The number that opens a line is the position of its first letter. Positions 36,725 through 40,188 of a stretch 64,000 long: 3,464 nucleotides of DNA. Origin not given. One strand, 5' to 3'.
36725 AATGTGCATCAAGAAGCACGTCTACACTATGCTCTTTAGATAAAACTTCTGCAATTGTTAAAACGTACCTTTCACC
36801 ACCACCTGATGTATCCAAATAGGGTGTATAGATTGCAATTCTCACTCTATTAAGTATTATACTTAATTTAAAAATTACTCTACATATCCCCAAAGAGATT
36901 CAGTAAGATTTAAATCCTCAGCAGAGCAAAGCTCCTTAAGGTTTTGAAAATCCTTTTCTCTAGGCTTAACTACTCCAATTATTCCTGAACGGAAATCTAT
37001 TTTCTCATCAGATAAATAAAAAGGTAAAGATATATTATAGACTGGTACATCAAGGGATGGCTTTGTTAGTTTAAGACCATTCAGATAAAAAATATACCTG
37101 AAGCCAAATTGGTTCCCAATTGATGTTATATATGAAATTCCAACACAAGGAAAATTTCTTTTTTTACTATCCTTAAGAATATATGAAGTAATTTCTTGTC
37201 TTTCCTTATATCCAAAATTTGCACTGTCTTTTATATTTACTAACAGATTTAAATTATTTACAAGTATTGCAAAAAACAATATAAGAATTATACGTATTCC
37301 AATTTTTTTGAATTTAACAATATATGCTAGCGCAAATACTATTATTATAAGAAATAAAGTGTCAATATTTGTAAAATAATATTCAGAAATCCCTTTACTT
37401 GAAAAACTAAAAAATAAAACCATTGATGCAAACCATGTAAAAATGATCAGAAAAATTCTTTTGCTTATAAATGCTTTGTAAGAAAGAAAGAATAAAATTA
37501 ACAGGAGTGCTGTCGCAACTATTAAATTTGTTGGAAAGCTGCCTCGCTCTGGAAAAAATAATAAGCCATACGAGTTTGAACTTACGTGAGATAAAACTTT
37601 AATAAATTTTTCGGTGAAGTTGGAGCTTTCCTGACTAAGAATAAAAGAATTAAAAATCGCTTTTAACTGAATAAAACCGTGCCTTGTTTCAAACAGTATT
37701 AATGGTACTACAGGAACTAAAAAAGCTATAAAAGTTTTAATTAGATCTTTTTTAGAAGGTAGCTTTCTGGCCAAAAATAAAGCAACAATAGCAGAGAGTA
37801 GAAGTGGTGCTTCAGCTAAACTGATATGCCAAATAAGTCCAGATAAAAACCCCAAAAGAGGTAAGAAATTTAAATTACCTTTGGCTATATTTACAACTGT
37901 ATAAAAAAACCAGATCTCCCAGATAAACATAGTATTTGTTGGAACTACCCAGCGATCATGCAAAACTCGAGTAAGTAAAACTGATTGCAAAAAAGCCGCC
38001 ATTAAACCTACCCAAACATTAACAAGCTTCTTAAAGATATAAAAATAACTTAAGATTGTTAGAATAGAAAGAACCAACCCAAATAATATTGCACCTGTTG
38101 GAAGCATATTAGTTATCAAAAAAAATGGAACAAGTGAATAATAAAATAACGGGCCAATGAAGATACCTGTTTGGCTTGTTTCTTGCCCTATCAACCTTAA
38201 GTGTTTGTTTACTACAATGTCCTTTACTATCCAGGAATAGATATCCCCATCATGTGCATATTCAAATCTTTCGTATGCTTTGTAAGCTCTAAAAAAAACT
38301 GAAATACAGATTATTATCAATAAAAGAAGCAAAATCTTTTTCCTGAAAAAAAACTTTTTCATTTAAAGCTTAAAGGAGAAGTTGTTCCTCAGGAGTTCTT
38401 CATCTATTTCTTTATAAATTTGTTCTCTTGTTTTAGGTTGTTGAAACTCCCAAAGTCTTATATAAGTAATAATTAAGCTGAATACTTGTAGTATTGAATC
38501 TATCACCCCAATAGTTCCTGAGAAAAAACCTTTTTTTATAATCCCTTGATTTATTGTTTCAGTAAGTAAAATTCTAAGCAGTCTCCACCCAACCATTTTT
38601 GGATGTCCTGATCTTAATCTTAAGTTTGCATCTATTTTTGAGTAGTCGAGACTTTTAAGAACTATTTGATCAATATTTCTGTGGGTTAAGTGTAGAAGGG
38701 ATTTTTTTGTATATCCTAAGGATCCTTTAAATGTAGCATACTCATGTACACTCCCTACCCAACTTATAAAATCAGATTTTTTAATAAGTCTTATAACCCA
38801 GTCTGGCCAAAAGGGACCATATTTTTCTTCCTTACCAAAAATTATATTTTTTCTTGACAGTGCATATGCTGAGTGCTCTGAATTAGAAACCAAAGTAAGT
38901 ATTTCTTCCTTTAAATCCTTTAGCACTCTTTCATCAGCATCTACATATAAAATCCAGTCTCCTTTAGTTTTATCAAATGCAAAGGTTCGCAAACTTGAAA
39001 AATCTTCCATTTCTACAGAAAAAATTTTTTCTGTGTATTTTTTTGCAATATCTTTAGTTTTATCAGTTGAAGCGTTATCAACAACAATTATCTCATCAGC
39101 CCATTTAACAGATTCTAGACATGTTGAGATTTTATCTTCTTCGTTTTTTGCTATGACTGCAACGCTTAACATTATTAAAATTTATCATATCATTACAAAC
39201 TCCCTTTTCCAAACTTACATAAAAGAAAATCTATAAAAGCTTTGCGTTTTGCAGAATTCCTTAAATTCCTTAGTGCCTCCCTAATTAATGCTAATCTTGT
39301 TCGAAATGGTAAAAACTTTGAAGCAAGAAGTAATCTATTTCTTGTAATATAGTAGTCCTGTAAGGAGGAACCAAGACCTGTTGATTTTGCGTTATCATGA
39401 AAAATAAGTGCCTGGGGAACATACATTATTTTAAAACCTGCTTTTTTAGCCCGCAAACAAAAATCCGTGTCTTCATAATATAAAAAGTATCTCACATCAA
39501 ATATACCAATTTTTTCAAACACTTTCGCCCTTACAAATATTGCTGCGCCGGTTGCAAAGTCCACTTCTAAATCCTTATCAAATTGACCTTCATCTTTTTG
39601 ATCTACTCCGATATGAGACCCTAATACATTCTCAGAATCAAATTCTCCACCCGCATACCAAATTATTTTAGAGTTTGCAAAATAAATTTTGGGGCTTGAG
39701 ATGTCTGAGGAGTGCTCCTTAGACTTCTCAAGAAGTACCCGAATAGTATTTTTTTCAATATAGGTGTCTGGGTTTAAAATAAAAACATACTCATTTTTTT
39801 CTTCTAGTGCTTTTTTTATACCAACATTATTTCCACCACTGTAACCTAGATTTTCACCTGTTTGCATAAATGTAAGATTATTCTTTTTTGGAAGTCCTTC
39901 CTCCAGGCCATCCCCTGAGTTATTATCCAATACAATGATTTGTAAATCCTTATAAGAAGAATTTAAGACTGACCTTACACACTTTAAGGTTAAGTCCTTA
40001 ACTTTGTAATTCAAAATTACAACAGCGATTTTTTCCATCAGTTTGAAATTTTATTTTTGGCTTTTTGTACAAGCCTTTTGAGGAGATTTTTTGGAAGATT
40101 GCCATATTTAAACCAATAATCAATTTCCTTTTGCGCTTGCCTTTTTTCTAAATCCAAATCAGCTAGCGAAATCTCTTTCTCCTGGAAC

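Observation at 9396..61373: Extraordinary density of GT-C-type membrane glycosyltransferases with co-encoded polyprenyl-P-sugar synthases: a candidate undescribed surface-glycan or protein O-glycosylation system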

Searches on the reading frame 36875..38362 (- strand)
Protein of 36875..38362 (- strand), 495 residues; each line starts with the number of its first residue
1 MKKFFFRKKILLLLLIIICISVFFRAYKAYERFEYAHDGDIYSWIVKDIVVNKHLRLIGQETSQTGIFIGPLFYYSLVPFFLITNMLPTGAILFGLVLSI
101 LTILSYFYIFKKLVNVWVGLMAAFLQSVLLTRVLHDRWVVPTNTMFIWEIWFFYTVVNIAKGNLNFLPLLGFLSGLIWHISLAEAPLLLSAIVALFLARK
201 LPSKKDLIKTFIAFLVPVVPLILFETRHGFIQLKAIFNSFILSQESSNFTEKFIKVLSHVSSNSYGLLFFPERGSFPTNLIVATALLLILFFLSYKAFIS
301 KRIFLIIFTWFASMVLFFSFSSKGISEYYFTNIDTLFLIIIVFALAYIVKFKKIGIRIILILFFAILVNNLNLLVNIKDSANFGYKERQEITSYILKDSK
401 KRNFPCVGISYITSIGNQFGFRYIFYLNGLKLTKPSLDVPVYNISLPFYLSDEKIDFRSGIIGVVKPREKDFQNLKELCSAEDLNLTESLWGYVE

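Call 7: search_protein_families(library=pfam, max_evalue=0.01, proteins=[window:36875-38362:-])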
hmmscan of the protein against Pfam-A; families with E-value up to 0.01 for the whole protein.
window:36875-38362:- (495 aa): 0 families

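Call 11: search_protein_families(library=ncbifam, max_evalue=0.01, proteins=[window:36875-38362:-])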
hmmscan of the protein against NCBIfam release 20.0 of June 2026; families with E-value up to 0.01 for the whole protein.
window:36875-38362:- (495 aa): 0 families

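Call 33: search_protein_families(library=pfam, max_evalue=10, proteins=[window:36875-38362:-])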
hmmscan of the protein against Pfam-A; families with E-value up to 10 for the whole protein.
window:36875-38362:- (495 aa): 1 family
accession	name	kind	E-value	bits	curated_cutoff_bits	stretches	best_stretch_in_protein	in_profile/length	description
PF16479.10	DUF5056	-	0.15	12.8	28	1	199-248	27-76/93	Domain of unknown function (DUF5056)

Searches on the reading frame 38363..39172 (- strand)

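Call 7: search_protein_families(library=pfam, max_evalue=0.01, proteins=[window:38363-39172:-])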
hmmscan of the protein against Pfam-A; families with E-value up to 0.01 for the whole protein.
window:38363-39172:- (269 aa): 2 families
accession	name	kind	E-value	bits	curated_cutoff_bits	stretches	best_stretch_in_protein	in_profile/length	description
PF00535.33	Glycos_transf_2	-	4e-20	72.9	23.3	1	3-119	1-127/168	Glycosyl transferase family 2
PF13704.12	Glyco_tranf_2_4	-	5e-07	30.6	27.5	1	9-84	1-85/98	Glycosyl transferase family 2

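Call 12: search_protein_families(library=ncbifam, max_evalue=0.001, proteins=[window:38363-39172:-])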
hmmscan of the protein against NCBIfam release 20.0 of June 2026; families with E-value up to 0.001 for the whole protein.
window:38363-39172:- (269 aa): 8 families
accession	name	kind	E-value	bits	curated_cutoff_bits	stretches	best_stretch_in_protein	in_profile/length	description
TIGR04195.1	S_glycosyl_SunS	equivalog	2.5e-11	43.1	350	1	4-92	61-152/421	SunS family peptide S-glycosyltransferase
NF007482.0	PRK10073.1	equivalog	5.2e-11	42.1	423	1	2-99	8-114/334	glycosyltransferase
TIGR04283.1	glyco_like_mftF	equivalog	1.4e-09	37.9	182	1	2-103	1-105/221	TIGR04283 family arsenosugar biosynthesis glycosyltransferase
NF038302.1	EPS_HpsE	equivalog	2.7e-06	26.6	300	1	19-83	29-99/307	hormogonium polysaccharide biosynthesis glycosyltransferase HpsE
NF047683.1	TeichurnBiosyTuaG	equivalog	3.5e-06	26.9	400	1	4-107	10-122/252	teichuronic acid biosynthesis protein TuaG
NF045692.1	OglycostaseCruG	equivalog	8e-06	25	600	1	2-112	43-169/386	2'-O-glycosyltransferase CruG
NF010496.0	PRK13915.1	equivalog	6.6e-05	22.1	262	1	2-80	33-126/307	glucosyl-3-phosphoglycerate synthase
TIGR04182.1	glyco_TIGR04182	equivalog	0.00069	19.1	325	1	5-93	5-95/293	S-layer glycoprotein N-glycosyltransferase AglJ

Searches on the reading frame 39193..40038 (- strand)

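Call 7: search_protein_families(library=pfam, max_evalue=0.01, proteins=[window:39193-40038:-])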
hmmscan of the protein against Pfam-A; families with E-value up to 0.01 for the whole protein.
window:39193-40038:- (281 aa): 4 families
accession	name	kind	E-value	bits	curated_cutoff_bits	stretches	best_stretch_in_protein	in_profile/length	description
PF00535.33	Glycos_transf_2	-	3.8e-19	69.7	23.3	1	6-178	2-168/168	Glycosyl transferase family 2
PF13641.12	Glyco_tranf_2_3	-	6.3e-13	49.7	27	1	4-219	3-216/230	Glycosyltransferase like family 2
PF13632.12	Glyco_trans_2_3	-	9e-09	35.9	27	1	84-239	1-142/198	Glycosyl transferase family group 2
PF10111.15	Glyco_tranf_2_2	-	0.0058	16.6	27.3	1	28-219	24-221/276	Glycosyltransferase like family 2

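Call 12: search_protein_families(library=ncbifam, max_evalue=0.001, proteins=[window:39193-40038:-])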
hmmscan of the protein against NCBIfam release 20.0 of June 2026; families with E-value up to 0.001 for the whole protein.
window:39193-40038:- (281 aa): 11 families
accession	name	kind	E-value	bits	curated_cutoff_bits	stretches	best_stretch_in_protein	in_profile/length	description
TIGR01556.1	rhamnosyltran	subfamily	9.2e-21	74.2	200.55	1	23-245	12-243/281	rhamnosyltransferase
NF050050.1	ProtGlycPglI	equivalog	1.9e-11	43.9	500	1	1-113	1-115/306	GalNAc(5)-diNAcBac-PP-undecaprenol beta-1,3-glucosyltransferase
TIGR03965.1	mycofact_glyco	equivalog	3.4e-11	42.7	280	1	3-216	75-282/467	mycofactocin biosynthesis glycosyltransferase MftF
NF050113.1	gal_furan_GlfT1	equivalog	2.6e-10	40.1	330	1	5-215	2-207/290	galactofuranosyltransferase GlfT1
NF038299.1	EPS_HpsN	equivalog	2.4e-09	36.6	425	1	162-222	165-228/317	hormogonium polysaccharide biosynthesis glycosyltransferase HpsN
TIGR03937.1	PgaC_IcaA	equivalog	2.7e-08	33.2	422.3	1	2-213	45-249/407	poly-beta-1,6-N-acetyl-D-glucosamine synthase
NF041875.1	EPS_EpsD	equivalog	3.9e-07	29.8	370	1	6-218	3-210/325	exopolysaccharide biosynthesis glycosyltransferase EpsD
TIGR04283.1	glyco_like_mftF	equivalog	1.2e-05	25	182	1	19-211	16-182/221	TIGR04283 family arsenosugar biosynthesis glycosyltransferase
NF041394.1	GtaseAglG_Halo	equivalog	2.2e-05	23.9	440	1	3-214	2-215/304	glucosyl-dolichyl phosphate glucuronosyltransferase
TIGR03469.1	HpnB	hypoth_equivalog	0.00033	19.8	379.25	0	4-116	46-170/386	hopene-associated glycosyltransferase HpnB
NF047683.1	TeichurnBiosyTuaG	equivalog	0.00037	20.2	400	1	3-103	7-108/252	teichuronic acid biosynthesis protein TuaG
